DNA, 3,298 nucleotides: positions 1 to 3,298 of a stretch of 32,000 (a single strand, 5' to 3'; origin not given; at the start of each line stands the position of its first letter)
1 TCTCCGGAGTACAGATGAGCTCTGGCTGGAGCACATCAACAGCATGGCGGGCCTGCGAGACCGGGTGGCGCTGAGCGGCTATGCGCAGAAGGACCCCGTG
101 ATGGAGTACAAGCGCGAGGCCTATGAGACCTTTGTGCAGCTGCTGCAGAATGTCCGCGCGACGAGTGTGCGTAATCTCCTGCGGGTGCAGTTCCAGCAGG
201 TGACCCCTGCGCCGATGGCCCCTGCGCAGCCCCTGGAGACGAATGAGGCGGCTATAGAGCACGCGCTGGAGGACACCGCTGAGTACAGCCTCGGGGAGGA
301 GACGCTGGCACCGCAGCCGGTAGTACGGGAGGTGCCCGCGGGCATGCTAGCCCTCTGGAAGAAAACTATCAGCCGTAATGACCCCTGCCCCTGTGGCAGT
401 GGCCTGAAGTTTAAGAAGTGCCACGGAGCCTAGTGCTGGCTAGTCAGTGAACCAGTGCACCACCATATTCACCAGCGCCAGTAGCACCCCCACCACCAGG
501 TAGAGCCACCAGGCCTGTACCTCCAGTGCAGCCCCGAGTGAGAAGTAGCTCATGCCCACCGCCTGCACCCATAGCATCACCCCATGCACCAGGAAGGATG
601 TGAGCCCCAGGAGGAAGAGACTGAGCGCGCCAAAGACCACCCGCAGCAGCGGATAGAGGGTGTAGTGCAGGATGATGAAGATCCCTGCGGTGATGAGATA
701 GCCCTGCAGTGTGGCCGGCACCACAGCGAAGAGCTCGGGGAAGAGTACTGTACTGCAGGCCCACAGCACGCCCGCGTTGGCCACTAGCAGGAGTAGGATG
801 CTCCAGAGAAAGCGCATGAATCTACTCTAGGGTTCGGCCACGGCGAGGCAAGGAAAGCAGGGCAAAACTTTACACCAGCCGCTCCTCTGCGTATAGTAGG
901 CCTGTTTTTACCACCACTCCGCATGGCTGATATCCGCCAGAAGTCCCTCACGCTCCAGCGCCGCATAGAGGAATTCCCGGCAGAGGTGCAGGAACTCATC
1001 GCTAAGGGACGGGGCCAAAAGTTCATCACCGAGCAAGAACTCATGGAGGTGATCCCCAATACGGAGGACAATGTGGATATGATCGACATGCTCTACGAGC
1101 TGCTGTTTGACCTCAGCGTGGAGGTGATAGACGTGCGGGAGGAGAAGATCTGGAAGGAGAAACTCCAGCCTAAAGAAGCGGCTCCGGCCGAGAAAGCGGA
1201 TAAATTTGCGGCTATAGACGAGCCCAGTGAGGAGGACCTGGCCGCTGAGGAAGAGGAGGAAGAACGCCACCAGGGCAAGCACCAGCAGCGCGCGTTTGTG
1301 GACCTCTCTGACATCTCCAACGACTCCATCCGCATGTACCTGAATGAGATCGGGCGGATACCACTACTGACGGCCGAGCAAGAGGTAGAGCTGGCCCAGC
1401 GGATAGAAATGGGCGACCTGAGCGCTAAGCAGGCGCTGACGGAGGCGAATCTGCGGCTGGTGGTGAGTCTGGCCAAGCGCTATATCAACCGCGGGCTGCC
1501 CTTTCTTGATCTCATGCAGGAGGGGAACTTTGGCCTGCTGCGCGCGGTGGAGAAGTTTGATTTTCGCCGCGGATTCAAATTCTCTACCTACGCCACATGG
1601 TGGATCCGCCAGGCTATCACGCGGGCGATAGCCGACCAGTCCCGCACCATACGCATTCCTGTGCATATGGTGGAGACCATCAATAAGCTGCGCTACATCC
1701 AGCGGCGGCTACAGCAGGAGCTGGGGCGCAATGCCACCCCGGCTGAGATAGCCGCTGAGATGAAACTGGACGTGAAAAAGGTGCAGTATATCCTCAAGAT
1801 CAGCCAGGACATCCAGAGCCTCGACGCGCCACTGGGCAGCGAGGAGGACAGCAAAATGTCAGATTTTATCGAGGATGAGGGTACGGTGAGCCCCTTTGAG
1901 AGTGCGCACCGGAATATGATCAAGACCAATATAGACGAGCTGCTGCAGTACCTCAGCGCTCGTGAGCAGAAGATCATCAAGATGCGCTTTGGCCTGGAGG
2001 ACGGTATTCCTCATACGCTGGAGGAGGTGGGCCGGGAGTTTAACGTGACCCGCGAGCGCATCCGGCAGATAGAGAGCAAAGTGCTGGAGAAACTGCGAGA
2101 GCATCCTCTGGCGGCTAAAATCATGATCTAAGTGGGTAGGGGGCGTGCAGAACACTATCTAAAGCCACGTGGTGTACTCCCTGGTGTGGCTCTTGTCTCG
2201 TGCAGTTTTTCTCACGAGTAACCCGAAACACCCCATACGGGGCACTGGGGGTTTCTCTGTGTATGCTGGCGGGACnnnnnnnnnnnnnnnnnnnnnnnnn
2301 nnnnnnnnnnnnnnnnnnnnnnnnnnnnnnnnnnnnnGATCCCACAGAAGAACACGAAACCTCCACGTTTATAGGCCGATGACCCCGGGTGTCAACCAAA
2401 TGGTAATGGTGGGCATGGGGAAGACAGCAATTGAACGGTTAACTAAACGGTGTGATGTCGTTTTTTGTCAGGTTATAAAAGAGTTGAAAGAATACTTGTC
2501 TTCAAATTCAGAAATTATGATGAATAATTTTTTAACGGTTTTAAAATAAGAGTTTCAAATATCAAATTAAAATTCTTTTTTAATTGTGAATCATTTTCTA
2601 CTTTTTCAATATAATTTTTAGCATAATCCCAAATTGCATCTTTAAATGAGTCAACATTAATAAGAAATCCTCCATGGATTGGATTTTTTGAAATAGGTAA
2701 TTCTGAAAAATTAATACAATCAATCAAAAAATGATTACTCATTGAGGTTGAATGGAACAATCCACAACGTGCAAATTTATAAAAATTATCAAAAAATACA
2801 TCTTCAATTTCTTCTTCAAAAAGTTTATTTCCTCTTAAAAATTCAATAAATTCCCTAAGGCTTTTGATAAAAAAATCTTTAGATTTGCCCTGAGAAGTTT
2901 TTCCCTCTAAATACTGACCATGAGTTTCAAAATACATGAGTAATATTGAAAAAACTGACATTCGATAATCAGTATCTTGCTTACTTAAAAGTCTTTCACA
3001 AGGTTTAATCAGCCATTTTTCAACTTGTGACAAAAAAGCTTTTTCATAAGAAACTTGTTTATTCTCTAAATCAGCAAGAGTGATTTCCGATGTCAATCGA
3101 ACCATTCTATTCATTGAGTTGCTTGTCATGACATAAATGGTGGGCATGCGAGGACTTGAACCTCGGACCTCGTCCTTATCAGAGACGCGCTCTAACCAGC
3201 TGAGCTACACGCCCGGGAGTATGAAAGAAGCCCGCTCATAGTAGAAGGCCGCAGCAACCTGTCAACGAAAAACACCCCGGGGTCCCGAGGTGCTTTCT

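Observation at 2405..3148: Miniature integrase-less islet at tRNA-Ile, bounded by a 13-bp duplication of the tRNA 3' end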

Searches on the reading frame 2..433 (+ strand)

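Call 58: search_protein_families(library=pfam, proteins=[window:2-433:+], max_evalue=0.001)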
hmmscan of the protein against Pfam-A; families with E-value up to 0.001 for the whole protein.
window:2-433:+ (143 aa): 2 families
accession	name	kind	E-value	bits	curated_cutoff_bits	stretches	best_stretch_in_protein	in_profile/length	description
PF07516.18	SecA_SW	-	3.4e-18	66.9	26.7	1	1-63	138-200/200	SecA Wing and Scaffold domain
PF02810.21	SEC-C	-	1.6e-11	44.3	20.4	1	125-142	1-18/19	SEC-C motif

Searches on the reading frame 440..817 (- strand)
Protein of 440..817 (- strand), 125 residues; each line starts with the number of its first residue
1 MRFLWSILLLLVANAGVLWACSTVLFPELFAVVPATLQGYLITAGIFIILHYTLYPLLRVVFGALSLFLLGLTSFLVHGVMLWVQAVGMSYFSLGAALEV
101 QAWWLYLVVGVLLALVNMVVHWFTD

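Call 58: search_protein_families(library=pfam, proteins=[window:440-817:-], max_evalue=0.001)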
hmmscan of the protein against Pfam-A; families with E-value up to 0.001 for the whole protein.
window:440-817:- (125 aa): 1 family
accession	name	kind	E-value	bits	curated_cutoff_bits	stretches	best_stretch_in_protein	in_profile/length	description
PF04020.18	Phage_holin_4_2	-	1.3e-06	29.4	28.8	1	6-119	2-105/105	Mycobacterial 4 TMS phage holin, superfamily IV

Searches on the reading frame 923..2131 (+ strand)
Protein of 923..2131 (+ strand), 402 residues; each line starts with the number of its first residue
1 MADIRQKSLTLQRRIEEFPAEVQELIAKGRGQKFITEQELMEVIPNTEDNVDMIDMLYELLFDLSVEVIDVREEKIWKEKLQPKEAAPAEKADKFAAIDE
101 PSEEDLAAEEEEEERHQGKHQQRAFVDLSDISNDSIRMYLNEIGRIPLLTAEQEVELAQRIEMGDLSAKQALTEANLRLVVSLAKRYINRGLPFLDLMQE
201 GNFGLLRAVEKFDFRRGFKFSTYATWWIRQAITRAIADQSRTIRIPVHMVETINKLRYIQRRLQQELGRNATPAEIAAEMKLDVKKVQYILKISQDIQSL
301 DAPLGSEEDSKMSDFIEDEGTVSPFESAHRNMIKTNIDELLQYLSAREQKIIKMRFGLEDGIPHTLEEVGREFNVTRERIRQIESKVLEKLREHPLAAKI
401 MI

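Call 58: search_protein_families(library=pfam, proteins=[window:923-2131:+], max_evalue=0.001)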
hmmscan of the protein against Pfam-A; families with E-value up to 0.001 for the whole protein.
window:923-2131:+ (402 aa): 5 families
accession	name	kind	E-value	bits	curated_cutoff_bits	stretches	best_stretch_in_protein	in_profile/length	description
PF04539.22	Sigma70_r3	-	3.8e-24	85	25.3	1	251-327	1-77/78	Sigma-70 region 3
PF04542.20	Sigma70_r2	-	6.9e-23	80.7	24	1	173-242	2-71/71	Sigma-70 region 2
PF00140.25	Sigma70_r1_2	-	7e-19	67.9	22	1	134-165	1-32/34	Sigma-70 factor, region 1.2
PF04545.22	Sigma70_r4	-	6.3e-17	61.3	24.1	1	341-393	2-50/50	Sigma-70, region 4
PF03979.19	Sigma70_r1_1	-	1.4e-08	35.1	22.5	1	19-87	4-69/81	Sigma-70 factor, region 1.1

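Call 64: find_homologous_proteins(query=window:923-2131:+, max_evalue=1e-100)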
Query window:923-2131:+ (402 aa): 5137 proteins with E <= 1e-100 among 8000 candidates; the best 120 are listed.
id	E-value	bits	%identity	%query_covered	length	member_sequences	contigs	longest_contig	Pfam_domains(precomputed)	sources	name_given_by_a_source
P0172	5.4e-194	662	-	-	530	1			PF02601.21,PF04545.23,PF00140.26,PF04542.21,PF04539.23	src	-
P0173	5.7e-188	643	-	-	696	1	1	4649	PF02601.21,PF04545.23,PF00140.26,PF03979.20,PF04542.21,PF04539.23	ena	-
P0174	9.9e-183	625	74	98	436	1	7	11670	PF04545.23,PF00140.26,PF03979.20,PF04542.21,PF04539.23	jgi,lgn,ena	-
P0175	1.2e-182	625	75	100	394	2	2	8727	PF04545.23,PF00140.26,PF03979.20,PF04542.21,PF04539.23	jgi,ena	-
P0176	1.0e-181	622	74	98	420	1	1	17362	PF04545.23,PF00140.26,PF03979.20,PF04542.21,PF04539.23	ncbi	-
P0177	1.8e-180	618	73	97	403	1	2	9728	PF04545.23,PF00140.26,PF03979.20,PF04542.21,PF04539.23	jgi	jgi:RNA polymerase primary sigma factor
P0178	6.0e-180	616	74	97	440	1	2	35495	PF04545.23,PF00140.26,PF03979.20,PF04542.21,PF04539.23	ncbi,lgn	-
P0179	9.4e-180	616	74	97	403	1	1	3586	PF04545.23,PF00140.26,PF03979.20,PF04542.21,PF04539.23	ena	-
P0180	2.1e-179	614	74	97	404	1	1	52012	PF04545.23,PF00140.26,PF03979.20,PF04542.21,PF04539.23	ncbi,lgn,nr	ncbi:RNA polymerase sigma factor RpoD [Candidatus Gracilibacteria bacterium]|nr:RNA polymerase sigma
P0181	2.1e-179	614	74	98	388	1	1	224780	PF04545.23,PF00140.26,PF03979.20,PF04542.21,PF04539.23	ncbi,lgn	-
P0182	2.7e-179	614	75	97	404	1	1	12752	PF04545.23,PF00140.26,PF03979.20,PF04542.21,PF04539.23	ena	-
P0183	4.8e-179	613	74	97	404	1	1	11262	PF04545.23,PF00140.26,PF03979.20,PF04542.21,PF04539.23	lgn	-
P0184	8.7e-179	612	74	97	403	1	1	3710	PF04545.23,PF00140.26,PF03979.20,PF04542.21,PF04539.23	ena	-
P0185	9.7e-179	612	72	98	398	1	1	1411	PF04545.23,PF00140.26,PF03979.20,PF04542.21,PF04539.23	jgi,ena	-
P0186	9.8e-179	612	73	97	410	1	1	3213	PF04545.23,PF00140.26,PF03979.20,PF04542.21,PF04539.23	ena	-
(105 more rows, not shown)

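Call 66: find_encoding_contigs(protein=P0173, flank=4000, max_places=2)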
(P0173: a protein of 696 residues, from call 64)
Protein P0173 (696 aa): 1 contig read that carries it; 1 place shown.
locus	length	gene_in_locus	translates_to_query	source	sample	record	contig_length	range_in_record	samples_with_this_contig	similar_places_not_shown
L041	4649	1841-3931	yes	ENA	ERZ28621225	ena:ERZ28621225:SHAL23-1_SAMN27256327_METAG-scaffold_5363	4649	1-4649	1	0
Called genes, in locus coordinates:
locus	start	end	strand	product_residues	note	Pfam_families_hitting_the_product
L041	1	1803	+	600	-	PF01807:Zn_ribbon_DnaG, PF08275:DNAG_N, PF01751:Toprim, PF13155:Toprim_2, PF13362:Toprim_3 (weak), PF13662:Toprim_4, PF10410:DnaB_bind (faint)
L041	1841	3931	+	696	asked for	PF03979:Sigma70_r1_1, PF00140:Sigma70_r1_2, PF04542:Sigma70_r2, PF04539:Sigma70_r3, PF04545:Sigma70_r4, PF04542:Sigma70_r2, PF04539:Sigma70_r3, PF04545:Sigma70_r4, +1 more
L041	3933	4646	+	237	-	PF12847:Methyltransf_18, PF04816:TrmK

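Call 67: find_encoding_contigs(protein=P0175, flank=4000, max_places=2)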
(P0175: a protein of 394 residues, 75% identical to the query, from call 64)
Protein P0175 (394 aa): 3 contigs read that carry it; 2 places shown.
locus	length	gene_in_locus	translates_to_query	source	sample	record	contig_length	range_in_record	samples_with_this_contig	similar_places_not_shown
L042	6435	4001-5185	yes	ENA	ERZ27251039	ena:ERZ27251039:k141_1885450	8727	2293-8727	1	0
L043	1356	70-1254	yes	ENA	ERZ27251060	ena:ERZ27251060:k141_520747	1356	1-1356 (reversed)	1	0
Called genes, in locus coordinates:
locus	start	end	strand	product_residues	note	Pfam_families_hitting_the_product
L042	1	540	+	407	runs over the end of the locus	-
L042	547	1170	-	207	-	-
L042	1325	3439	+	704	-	PF00929:RNase_T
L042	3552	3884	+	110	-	-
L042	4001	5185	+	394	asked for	PF03979:Sigma70_r1_1, PF00140:Sigma70_r1_2, PF04542:Sigma70_r2, PF04539:Sigma70_r3, PF04545:Sigma70_r4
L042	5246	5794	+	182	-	-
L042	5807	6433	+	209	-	?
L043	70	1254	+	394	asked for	PF03979:Sigma70_r1_1, PF00140:Sigma70_r1_2, PF04542:Sigma70_r2, PF04539:Sigma70_r3, PF04545:Sigma70_r4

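Call 68: find_encoding_contigs(protein=P0181, flank=4000, max_places=2)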
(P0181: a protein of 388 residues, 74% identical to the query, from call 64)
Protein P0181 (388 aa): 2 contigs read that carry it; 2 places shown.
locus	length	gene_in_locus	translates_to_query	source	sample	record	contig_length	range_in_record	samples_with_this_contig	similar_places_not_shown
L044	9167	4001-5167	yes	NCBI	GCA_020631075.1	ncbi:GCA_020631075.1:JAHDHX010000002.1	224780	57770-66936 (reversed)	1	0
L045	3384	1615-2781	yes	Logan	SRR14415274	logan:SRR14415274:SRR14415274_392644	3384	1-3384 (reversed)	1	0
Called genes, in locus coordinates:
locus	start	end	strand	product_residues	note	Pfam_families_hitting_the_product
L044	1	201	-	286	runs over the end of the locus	PF01509:TruB_N, PF16198:TruB_C_2 (faint)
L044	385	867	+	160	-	PF01250:Ribosomal_S6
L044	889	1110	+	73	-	PF01084:Ribosomal_S18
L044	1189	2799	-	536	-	-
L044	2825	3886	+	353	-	PF02912:Phe_tRNA-synt_N, PF01409:tRNA-synt_2d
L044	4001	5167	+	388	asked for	PF03979:Sigma70_r1_1, PF00140:Sigma70_r1_2, PF04542:Sigma70_r2, PF04539:Sigma70_r3, PF04545:Sigma70_r4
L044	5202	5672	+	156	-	PF02600:DsbB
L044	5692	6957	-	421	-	PF02403:Seryl_tRNA_N, PF00587:tRNA-synt_2b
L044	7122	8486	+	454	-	-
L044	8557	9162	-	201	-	-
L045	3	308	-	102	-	?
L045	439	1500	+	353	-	PF02912:Phe_tRNA-synt_N, PF01409:tRNA-synt_2d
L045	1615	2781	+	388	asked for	PF03979:Sigma70_r1_1, PF00140:Sigma70_r1_2, PF04542:Sigma70_r2, PF04539:Sigma70_r3, PF04545:Sigma70_r4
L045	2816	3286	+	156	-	PF02600:DsbB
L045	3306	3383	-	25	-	?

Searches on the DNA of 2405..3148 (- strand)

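Call 79: search_dna_similar(query=window:2405-3148:-, collection=phages, mode=distant, max_rows=10)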
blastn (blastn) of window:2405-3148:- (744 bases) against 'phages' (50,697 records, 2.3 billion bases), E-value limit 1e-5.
No match.

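Call 80: search_dna_similar(query=window:2405-3148:-, collection=plasmids, mode=distant, max_rows=10)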
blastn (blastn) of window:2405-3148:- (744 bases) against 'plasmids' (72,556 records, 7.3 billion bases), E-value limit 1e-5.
No match.
